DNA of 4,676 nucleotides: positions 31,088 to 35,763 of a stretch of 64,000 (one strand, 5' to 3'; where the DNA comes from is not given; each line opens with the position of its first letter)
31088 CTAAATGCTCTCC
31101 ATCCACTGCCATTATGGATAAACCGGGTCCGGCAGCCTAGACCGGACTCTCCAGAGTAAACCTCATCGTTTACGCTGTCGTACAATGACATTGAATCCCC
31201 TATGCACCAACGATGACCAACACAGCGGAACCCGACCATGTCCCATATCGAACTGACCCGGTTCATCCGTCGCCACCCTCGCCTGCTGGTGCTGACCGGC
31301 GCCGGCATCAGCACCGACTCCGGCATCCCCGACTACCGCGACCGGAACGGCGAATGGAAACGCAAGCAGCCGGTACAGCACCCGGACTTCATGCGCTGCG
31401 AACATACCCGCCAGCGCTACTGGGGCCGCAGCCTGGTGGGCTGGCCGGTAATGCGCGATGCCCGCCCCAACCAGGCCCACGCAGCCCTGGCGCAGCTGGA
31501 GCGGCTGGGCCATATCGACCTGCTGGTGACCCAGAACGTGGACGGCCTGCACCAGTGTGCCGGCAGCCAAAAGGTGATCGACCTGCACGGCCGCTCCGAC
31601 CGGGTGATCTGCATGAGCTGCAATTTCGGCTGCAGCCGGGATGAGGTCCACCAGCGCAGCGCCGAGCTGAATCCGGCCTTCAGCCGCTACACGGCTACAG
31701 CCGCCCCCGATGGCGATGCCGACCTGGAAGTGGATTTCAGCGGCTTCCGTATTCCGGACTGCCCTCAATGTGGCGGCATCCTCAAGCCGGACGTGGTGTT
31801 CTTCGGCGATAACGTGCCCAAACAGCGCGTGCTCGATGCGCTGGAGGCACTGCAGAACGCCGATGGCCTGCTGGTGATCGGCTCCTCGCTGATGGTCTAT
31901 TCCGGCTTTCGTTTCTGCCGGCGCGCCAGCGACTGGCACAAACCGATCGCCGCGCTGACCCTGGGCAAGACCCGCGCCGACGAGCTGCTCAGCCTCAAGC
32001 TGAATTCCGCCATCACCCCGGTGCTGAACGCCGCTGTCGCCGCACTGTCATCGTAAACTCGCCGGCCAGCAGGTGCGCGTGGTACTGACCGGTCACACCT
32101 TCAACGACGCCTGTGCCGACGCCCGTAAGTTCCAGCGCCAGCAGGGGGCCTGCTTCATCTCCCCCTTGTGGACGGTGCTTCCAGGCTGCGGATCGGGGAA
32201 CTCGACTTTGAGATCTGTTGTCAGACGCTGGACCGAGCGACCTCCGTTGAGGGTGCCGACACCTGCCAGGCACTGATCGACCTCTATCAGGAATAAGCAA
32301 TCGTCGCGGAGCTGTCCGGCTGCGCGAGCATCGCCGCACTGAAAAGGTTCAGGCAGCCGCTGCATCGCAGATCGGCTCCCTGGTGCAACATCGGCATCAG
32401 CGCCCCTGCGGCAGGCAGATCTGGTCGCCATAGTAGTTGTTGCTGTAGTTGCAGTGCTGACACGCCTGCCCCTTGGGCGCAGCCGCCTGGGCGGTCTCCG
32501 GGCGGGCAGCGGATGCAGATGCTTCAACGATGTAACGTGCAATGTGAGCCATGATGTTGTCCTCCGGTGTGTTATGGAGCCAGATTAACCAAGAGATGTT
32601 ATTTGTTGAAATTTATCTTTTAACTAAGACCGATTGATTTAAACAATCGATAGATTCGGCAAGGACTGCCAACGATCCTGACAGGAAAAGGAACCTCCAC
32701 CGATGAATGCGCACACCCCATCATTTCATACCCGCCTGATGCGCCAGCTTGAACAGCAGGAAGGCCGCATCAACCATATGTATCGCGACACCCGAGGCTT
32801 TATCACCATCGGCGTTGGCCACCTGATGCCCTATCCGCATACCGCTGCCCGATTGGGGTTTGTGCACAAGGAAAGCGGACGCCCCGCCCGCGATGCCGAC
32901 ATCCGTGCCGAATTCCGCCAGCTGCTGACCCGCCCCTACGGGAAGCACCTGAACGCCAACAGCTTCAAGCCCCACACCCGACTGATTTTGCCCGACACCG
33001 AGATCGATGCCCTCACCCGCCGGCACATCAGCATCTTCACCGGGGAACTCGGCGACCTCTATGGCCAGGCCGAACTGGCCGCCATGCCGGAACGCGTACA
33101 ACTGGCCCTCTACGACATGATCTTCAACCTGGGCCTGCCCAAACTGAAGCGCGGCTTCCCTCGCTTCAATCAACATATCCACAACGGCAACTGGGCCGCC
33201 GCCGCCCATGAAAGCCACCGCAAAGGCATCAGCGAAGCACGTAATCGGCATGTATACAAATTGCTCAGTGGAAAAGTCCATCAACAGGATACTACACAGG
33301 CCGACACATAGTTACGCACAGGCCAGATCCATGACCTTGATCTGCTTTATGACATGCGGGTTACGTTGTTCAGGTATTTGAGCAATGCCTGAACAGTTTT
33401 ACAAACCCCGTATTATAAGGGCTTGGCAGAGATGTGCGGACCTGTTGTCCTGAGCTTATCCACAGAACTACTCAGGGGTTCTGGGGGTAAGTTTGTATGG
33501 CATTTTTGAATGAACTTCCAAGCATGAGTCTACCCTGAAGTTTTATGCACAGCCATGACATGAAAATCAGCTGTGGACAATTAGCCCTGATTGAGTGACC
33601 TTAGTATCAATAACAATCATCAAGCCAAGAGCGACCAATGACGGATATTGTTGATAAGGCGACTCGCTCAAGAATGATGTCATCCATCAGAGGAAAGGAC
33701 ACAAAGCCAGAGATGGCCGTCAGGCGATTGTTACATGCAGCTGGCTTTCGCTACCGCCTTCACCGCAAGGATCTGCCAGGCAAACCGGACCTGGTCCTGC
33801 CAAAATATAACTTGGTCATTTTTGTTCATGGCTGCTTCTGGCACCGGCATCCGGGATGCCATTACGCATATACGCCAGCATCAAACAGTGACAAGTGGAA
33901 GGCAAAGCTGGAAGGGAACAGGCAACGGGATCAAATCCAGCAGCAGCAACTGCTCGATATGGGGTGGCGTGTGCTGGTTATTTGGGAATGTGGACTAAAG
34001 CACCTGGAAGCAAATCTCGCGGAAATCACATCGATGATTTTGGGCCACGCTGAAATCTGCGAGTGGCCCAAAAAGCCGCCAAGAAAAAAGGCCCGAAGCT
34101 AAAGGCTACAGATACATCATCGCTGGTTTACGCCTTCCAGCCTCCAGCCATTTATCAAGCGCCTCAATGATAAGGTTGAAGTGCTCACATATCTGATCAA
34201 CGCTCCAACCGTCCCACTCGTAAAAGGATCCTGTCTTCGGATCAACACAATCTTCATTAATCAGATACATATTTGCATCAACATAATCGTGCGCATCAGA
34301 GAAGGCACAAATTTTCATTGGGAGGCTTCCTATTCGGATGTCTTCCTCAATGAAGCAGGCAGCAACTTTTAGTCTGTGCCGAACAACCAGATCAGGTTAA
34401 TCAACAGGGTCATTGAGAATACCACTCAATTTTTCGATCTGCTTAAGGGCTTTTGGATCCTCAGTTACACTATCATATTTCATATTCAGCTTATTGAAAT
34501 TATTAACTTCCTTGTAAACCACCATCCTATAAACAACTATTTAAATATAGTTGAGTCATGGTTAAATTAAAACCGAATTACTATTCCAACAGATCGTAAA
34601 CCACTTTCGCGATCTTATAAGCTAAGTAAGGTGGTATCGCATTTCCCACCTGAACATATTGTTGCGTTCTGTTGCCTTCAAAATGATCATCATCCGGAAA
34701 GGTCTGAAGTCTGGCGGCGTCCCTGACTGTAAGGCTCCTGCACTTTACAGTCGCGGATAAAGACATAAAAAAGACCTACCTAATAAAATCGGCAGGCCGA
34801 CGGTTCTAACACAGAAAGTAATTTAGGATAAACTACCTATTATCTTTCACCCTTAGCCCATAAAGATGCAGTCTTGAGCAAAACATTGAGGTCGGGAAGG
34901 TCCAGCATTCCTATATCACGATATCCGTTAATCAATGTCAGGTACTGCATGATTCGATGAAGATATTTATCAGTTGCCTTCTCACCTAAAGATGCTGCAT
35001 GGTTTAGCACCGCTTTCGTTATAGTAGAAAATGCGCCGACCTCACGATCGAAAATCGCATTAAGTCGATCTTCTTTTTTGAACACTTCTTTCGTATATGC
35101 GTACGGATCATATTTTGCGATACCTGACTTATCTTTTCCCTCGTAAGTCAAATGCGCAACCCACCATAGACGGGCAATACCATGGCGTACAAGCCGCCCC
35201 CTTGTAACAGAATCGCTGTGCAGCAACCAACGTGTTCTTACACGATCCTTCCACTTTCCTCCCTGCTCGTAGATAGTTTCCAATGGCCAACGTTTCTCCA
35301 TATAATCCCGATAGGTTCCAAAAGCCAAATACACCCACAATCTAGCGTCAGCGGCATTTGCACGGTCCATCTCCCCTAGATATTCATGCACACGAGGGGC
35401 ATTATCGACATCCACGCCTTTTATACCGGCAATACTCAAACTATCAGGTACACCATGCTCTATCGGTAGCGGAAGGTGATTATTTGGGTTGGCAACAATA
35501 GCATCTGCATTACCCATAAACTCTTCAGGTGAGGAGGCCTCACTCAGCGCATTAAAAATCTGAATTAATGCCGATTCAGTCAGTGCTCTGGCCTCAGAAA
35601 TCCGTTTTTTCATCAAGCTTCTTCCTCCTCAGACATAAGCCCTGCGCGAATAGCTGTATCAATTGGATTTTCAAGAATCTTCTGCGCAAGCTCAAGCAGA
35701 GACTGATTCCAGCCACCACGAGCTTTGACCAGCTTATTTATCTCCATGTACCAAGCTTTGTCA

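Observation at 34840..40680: Dcm-linked four-gene operon built around a GHKL/MORC-like ATPase: candidate undescribed methylation-associated defence system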

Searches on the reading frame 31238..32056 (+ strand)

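Call 119: search_protein_families(library=pfam, proteins=[window:31238-32056:+], max_evalue=0.001)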
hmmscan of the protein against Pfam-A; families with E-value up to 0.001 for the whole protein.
window:31238-32056:+ (272 aa): 1 family
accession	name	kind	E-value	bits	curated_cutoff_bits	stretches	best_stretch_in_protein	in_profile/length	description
PF02146.23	SIR2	-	1.5e-45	155.8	24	1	21-222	1-180/180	Sir2 family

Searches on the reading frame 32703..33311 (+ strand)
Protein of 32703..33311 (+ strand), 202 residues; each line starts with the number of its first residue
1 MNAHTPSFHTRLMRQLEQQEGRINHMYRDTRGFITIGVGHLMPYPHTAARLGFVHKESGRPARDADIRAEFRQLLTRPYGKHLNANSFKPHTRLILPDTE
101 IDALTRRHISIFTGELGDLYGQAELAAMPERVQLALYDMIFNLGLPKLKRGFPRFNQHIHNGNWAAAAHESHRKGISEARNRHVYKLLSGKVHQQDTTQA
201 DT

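Call 44: search_protein_families(library=phrogs, proteins=[window:32703-33311:+], max_evalue=0.01)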
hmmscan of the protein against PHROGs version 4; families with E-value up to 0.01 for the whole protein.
window:32703-33311:+ (202 aa): 1 family
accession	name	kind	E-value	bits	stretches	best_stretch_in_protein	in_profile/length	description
phrog_7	-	lysis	1.8e-08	34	1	16-171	562-670/873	endolysin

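Call 119: search_protein_families(library=pfam, proteins=[window:32703-33311:+], max_evalue=0.001)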
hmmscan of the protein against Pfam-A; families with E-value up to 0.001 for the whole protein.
window:32703-33311:+ (202 aa): 1 family
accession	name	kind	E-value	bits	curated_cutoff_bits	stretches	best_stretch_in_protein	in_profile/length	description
PF00959.24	Phage_lysozyme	-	2.7e-05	24.9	22.3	0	18-88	2-68/125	Phage lysozyme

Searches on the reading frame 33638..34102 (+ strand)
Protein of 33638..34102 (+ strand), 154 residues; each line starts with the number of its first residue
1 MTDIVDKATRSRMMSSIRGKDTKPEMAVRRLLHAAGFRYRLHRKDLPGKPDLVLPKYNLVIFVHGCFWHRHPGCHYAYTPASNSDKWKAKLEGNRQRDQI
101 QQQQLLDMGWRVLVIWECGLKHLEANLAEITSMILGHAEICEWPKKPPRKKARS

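Call 3: search_protein_families(library=padloc, proteins=[window:33638-34102:+], max_evalue=0.01)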
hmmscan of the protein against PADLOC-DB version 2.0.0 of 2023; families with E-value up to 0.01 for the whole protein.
window:33638-34102:+ (154 aa): 1 family
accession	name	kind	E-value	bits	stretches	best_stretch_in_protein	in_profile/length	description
PDLC03397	Vsr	-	2.4e-32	110.2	1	1-126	1-125/156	Type II nicking endonuclease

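Call 4: search_protein_families(library=pfam, proteins=[window:33638-34102:+], max_evalue=0.01)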
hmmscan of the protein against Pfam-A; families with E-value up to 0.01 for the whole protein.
window:33638-34102:+ (154 aa): 1 family
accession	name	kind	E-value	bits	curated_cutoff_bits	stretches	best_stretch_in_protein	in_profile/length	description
PF03852.21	Vsr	-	4.2e-33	113.5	27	1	2-71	1-70/74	DNA mismatch endonuclease Vsr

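Call 5: search_protein_families(library=ncbifam, proteins=[window:33638-34102:+], max_evalue=0.01)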
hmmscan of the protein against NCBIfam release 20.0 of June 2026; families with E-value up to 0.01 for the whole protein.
window:33638-34102:+ (154 aa): 1 family
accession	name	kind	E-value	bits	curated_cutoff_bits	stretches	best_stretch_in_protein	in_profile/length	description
TIGR00632.1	vsr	subfamily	2.5e-43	147.1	97.85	1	1-118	1-118/119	DNA mismatch endonuclease Vsr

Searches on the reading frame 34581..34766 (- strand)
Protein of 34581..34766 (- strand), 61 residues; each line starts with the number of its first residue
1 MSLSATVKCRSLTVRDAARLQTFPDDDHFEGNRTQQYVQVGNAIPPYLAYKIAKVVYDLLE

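Call 3: search_protein_families(library=padloc, proteins=[window:34581-34766:-], max_evalue=0.01)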
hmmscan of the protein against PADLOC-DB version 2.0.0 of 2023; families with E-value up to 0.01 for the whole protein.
window:34581-34766:- (61 aa): 42 families (the best 25 are shown)
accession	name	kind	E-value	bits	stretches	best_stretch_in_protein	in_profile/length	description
PDLC02649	DrmMII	-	6.4e-22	76.1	1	8-60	366-418/422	DrmMII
PDLC03232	MTase_II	-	3.7e-20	70.2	1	8-60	408-460/465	Type II methyltransferase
PDLC03234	MTase_II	-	3.7e-19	67.2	1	7-60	313-366/375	Type II methyltransferase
PDLC03378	MTase_II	-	4.6e-18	63.6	1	8-60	278-330/344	Type II methyltransferase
PDLC03326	MTase_II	-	1.6e-16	58.5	1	10-60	326-376/412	Type II methyltransferase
PDLC00026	DruM2|DruM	-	1.4e-15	55.7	1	8-60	266-318/336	DNA cytosine methylase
PDLC02656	DrmMII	-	2.2e-15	54.5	1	9-58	418-467/491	DrmMII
PDLC03307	MTase_II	-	1.6e-14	51.9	1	9-61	318-370/382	Type II methyltransferase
PDLC03225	MTase_II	-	2.6e-14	50.9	1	6-60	544-598/615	Type II methyltransferase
PDLC02648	DrmMII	-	5.1e-14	49.9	1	9-57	400-448/468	DrmMII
PDLC00033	DruM2|DruM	-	5.7e-14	50.2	1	8-58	312-362/368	DNA cytosine methylase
PDLC02650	DrmMII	-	6.9e-13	46.3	1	8-56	366-414/435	DrmMII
PDLC03381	MTase_II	-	6.4e-12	43.2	1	9-56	94-141/396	Type II methyltransferase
PDLC03237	MTase_II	-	6.5e-12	42.2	1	9-57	740-788/1036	Type II methyltransferase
PDLC00027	DruM2|DruM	-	7.8e-12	43.2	1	8-57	299-348/361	DNA cytosine methylase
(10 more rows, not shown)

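Call 4: search_protein_families(library=pfam, proteins=[window:34581-34766:-], max_evalue=0.01)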
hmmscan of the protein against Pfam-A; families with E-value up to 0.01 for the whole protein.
window:34581-34766:- (61 aa): 1 family
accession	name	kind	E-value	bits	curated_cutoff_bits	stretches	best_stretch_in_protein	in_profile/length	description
PF00145.23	DNA_methylase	-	1.6e-12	48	22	1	8-56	274-322/324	C-5 cytosine-specific DNA methylase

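Call 5: search_protein_families(library=ncbifam, proteins=[window:34581-34766:-], max_evalue=0.01)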
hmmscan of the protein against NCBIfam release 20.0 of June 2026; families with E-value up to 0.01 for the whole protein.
window:34581-34766:- (61 aa): 1 family
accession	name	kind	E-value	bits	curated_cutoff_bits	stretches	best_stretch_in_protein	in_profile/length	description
TIGR00675.1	dcm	superfamily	5.7e-11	42.6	100.65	1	8-54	281-327/329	DNA (cytosine-5-)-methyltransferase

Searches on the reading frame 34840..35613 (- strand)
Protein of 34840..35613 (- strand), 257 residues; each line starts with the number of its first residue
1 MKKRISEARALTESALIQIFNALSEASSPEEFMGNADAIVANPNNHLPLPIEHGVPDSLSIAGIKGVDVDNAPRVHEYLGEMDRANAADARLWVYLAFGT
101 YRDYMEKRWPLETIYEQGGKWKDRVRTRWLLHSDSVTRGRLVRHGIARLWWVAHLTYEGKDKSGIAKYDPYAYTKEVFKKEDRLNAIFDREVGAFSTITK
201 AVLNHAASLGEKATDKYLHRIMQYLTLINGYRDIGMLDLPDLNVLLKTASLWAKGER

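Call 3: search_protein_families(library=padloc, proteins=[window:34840-35613:-], max_evalue=0.01)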
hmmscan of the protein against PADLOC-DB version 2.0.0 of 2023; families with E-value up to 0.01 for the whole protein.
window:34840-35613:- (257 aa): 4 families
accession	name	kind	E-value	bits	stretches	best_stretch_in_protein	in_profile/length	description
PDLC04586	PDC-M33C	-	2.7e-29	100.4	1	67-232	65-221/247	-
PDLC04587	PDC-M33C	-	3.6e-14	50.8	1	67-247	63-239/312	-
PDLC04584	PDC-M33C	-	3.8e-12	44.3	1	67-163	66-156/250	-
PDLC04585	PDC-M33C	-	6.2e-11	40.4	1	66-170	65-168/346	-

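Call 4: search_protein_families(library=pfam, proteins=[window:34840-35613:-], max_evalue=0.01)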
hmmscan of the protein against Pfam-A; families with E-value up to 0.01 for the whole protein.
window:34840-35613:- (257 aa): 1 family
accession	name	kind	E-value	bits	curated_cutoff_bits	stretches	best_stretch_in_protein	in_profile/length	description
PF19866.4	DUF6339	-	1.3e-41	142.7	23.2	1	68-245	2-172/175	Family of unknown function (DUF6339)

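Call 5: search_protein_families(library=ncbifam, proteins=[window:34840-35613:-], max_evalue=0.01)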
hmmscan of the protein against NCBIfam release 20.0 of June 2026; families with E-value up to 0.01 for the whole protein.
window:34840-35613:- (257 aa): 0 families

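Call 29: search_solved_structures(query=window:34840-35613:-, max_evalue=10)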
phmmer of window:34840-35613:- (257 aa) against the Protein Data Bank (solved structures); distinct sequences matched with E-value up to 10: 0.

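Call 35: find_homologous_proteins(query=window:34840-35613:-, max_evalue=0.001)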
Query window:34840-35613:- (257 aa): 169 proteins with E <= 0.001 among 1026 candidates; the best 120 are listed.
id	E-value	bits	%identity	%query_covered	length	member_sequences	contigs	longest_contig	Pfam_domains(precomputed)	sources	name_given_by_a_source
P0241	1.2e-170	583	100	100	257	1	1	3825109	PF19866.5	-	-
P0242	1.1e-122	426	75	99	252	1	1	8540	PF19866.5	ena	-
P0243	2.2e-118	412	73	97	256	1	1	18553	PF19866.5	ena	-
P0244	1.9e-117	409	72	98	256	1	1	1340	PF19866.5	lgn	-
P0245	4.1e-116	405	72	97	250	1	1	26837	PF19866.5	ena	-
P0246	5.5e-115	401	70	97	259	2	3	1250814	PF19866.5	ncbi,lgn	-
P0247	2.4e-114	399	70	98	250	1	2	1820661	PF19866.5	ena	-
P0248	3.2e-114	399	69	97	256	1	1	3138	PF19866.5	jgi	-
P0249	7.7e-114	397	69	99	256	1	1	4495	PF19866.5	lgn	-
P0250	1.2e-113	397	68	99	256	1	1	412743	PF19866.5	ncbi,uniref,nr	ncbi:hypothetical protein A3709_01810 [Halioglobus sp. HI00S01]|uniref:DUF6339 family protein n=1 Ta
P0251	2.3e-113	396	72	97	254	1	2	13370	PF19866.5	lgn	-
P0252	3.4e-113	395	69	99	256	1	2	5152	PF19866.5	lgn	-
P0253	4.0e-112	392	72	98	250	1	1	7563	PF19866.5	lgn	-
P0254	5.7e-112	391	69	100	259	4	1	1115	PF19866.5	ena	-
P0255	2.8e-110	386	69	97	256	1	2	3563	PF19866.5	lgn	-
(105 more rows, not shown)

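Call 44: search_protein_families(library=phrogs, proteins=[window:34840-35613:-], max_evalue=0.01)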
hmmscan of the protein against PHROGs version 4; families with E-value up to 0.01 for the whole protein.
window:34840-35613:- (257 aa): 0 families

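Call 58: search_solved_structures(query=A4, max_evalue=10)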
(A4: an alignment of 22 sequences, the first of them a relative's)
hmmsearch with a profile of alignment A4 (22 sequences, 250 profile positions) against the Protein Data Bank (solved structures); distinct sequences matched with E-value up to 10: 0.

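Call 60: search_protein_families(library=pfam, alignment_id=A4, max_evalue=5)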
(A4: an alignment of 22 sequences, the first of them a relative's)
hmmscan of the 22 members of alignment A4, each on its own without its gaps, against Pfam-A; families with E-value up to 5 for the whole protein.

A. member 1, P0241 (257 aa): 2 families
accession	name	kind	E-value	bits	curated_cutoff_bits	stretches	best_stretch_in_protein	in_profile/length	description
PF19866.4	DUF6339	-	1.3e-41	142.7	23.2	1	68-245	2-172/175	Family of unknown function (DUF6339)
PF14185.11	SpoIISB_antitox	-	0.18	12.3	27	1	161-185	25-49/57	Antitoxin SpoIISB, type II toxin-antitoxin system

B. families by the number of members that match (of 22 scanned): 4 families
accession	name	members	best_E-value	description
PF19866.4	DUF6339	22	6.3e-43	Family of unknown function (DUF6339)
PF09019.17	EcoRII-C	1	0.015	EcoRII C terminal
PF06528.17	Phage_P2_GpE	1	0.068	Phage P2 GpE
PF14185.11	SpoIISB_antitox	1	0.18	Antitoxin SpoIISB, type II toxin-antitoxin system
